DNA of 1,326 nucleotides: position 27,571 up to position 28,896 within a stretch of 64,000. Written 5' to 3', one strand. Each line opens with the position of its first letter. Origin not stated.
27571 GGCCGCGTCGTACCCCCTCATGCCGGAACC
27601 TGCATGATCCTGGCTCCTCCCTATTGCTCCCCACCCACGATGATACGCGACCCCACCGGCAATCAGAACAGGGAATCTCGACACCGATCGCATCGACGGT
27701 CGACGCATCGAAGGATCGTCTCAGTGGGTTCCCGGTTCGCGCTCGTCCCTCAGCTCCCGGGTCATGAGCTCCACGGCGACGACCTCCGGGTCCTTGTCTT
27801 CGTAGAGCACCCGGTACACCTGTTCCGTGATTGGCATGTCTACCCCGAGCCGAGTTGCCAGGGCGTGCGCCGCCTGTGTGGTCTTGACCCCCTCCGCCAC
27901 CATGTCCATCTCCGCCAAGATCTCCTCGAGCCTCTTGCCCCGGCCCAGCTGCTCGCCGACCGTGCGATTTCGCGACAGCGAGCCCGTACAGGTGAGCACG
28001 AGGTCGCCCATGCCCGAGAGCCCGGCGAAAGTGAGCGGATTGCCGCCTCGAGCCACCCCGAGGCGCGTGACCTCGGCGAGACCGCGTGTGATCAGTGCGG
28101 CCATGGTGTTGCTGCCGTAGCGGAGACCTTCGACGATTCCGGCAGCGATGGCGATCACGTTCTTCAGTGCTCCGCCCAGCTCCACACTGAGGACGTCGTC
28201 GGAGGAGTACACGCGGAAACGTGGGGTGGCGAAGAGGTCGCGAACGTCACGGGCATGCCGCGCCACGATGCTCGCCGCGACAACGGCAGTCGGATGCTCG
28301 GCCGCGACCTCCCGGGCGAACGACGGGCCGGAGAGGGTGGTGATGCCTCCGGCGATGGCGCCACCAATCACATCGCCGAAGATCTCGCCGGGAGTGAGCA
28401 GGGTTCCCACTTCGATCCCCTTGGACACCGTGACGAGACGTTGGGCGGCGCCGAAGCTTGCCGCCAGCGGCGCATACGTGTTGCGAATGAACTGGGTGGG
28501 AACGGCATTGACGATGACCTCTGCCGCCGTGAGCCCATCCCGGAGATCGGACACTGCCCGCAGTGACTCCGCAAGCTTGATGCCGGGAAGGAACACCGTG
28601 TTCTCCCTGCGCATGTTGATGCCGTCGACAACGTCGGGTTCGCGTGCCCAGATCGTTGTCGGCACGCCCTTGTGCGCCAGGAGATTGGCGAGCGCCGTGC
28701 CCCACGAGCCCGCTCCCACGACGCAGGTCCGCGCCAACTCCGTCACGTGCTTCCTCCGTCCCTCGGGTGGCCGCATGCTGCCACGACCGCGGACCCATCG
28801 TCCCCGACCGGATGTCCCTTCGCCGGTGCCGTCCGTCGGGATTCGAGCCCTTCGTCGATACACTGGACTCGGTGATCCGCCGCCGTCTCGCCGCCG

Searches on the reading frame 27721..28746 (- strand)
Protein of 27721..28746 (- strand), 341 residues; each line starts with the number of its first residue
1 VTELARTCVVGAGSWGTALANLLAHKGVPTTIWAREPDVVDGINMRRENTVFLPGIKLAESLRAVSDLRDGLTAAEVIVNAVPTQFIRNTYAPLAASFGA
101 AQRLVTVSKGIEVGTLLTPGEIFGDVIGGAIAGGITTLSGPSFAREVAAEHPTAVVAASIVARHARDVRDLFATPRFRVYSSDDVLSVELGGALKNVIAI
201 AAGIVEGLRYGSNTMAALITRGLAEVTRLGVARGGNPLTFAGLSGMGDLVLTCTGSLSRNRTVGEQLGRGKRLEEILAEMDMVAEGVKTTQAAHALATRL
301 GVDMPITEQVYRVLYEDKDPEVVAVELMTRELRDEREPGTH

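Call 73: search_protein_families(library=pfam, proteins=[window:27721-28746:-])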
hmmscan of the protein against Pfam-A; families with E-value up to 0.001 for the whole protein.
window:27721-28746:- (341 aa): 4 families
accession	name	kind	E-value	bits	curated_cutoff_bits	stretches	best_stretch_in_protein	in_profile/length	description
PF07479.19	NAD_Gly3P_dh_C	-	1.2e-58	197.7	25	1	184-322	1-139/142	NAD-dependent glycerol-3-phosphate dehydrogenase C-terminus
PF01210.29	NAD_Gly3P_dh_N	-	9.7e-44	149.6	23.1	1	8-159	3-152/158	NAD-dependent glycerol-3-phosphate dehydrogenase N-terminus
PF20618.3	GPD_NAD_C_bact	-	1.8e-24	86.5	27.6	1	244-310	1-66/66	Bacterial GPD, NAD-dependent C-terminal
PF03807.23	F420_oxidored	-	0.001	20.1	21.6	0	8-94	3-79/94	NADP oxidoreductase coenzyme F420-dependent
